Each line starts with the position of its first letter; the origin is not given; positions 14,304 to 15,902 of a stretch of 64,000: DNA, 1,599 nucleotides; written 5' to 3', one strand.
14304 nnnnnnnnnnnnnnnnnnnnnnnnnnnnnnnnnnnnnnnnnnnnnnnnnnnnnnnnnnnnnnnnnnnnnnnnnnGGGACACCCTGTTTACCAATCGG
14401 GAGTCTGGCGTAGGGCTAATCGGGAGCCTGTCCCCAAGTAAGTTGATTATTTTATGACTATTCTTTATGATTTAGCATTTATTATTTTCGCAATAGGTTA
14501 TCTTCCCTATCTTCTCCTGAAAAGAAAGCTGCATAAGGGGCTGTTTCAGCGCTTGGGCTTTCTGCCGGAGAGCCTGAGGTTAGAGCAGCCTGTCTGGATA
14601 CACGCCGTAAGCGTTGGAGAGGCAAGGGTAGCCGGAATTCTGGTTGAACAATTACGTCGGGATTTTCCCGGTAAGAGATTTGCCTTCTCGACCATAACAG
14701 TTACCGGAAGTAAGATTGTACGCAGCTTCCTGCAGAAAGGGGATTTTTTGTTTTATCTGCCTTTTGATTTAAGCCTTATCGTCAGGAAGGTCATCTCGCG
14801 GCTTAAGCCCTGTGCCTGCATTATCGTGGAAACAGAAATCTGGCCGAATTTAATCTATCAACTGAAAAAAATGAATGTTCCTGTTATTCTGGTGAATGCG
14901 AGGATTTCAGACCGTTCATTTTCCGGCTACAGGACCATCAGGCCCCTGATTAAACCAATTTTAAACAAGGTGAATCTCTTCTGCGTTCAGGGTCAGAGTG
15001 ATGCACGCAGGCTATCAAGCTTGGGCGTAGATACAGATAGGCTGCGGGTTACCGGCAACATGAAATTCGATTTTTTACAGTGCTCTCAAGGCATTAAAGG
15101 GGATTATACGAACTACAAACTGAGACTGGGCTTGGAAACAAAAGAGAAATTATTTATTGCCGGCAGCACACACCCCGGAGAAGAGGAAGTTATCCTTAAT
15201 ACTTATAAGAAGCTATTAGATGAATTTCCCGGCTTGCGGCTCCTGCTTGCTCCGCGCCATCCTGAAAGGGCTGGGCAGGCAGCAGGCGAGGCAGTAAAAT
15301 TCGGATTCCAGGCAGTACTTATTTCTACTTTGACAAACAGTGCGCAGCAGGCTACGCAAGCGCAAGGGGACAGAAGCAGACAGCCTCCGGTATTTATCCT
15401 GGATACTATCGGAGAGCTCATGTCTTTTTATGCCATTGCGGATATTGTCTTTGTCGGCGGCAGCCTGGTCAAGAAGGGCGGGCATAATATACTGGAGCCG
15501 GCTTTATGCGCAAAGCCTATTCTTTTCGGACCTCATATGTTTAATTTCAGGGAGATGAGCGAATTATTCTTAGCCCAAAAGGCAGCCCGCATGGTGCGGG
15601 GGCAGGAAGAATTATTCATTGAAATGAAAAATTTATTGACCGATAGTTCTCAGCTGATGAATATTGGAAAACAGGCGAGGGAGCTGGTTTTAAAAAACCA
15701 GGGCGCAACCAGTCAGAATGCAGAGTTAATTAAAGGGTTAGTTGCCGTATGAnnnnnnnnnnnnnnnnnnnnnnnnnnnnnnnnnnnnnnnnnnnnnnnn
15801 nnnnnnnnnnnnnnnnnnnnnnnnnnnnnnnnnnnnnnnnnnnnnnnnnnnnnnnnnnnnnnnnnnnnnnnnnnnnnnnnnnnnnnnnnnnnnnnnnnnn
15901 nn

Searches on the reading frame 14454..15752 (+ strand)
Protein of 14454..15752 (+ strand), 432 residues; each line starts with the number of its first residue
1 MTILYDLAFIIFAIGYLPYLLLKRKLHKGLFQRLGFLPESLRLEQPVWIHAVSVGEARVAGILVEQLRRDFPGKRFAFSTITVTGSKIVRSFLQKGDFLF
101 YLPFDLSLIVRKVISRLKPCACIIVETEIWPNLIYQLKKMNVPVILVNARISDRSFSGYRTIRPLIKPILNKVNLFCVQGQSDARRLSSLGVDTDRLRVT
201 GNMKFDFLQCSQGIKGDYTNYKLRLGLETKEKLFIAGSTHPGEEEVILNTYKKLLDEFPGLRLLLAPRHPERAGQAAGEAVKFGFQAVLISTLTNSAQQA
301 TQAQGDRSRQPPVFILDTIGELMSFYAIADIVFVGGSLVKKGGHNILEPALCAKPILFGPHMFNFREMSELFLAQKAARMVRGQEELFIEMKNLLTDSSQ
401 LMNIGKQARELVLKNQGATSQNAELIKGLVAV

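Call 91: search_protein_families(library=pfam, proteins=[window:14454-15752:+], max_evalue=0.000001)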
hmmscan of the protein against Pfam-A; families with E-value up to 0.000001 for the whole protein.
window:14454-15752:+ (432 aa): 1 family
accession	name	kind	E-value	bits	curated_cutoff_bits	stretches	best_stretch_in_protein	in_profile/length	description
PF04413.22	Glycos_transf_N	-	3.3e-61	206.4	23.9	1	29-206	2-178/179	3-Deoxy-D-manno-octulosonic-acid transferase (kdotransferase)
